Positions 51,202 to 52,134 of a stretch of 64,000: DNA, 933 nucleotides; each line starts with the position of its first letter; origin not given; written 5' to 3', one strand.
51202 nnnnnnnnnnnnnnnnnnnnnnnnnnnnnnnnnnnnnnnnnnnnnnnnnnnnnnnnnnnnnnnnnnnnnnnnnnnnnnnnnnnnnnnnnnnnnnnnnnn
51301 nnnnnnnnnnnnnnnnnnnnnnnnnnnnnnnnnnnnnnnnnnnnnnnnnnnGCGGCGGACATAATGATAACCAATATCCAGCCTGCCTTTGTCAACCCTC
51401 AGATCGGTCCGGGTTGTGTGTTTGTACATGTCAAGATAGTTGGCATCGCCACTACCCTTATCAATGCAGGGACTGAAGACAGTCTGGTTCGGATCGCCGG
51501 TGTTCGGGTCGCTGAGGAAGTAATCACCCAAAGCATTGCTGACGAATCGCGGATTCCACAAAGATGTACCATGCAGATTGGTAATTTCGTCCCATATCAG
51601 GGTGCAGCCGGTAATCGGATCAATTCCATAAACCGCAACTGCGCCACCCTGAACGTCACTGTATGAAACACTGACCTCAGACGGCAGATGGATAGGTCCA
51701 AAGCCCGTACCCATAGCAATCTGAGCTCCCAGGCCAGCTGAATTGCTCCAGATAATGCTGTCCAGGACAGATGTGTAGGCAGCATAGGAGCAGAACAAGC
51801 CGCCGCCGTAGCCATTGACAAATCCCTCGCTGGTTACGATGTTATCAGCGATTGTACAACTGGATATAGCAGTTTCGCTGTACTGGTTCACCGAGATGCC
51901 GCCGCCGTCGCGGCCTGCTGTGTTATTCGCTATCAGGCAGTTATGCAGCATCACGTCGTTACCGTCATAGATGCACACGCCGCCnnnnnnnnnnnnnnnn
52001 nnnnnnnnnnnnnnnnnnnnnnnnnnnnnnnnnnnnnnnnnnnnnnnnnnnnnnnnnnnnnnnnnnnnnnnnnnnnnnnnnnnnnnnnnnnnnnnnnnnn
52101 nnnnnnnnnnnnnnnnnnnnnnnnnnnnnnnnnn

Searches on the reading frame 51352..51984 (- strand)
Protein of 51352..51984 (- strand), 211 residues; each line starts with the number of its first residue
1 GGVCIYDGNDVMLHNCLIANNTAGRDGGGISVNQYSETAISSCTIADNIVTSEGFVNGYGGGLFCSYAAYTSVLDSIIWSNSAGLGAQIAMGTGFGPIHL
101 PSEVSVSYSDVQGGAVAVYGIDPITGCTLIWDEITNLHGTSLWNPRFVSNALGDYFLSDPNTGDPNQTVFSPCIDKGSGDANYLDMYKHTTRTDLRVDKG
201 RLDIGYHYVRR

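Call 36: search_solved_structures(query=A3, max_evalue=1, show_alignments=2)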
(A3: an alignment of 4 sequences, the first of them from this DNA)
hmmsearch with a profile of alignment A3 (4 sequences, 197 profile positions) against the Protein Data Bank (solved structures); distinct sequences matched with E-value up to 1: 0.
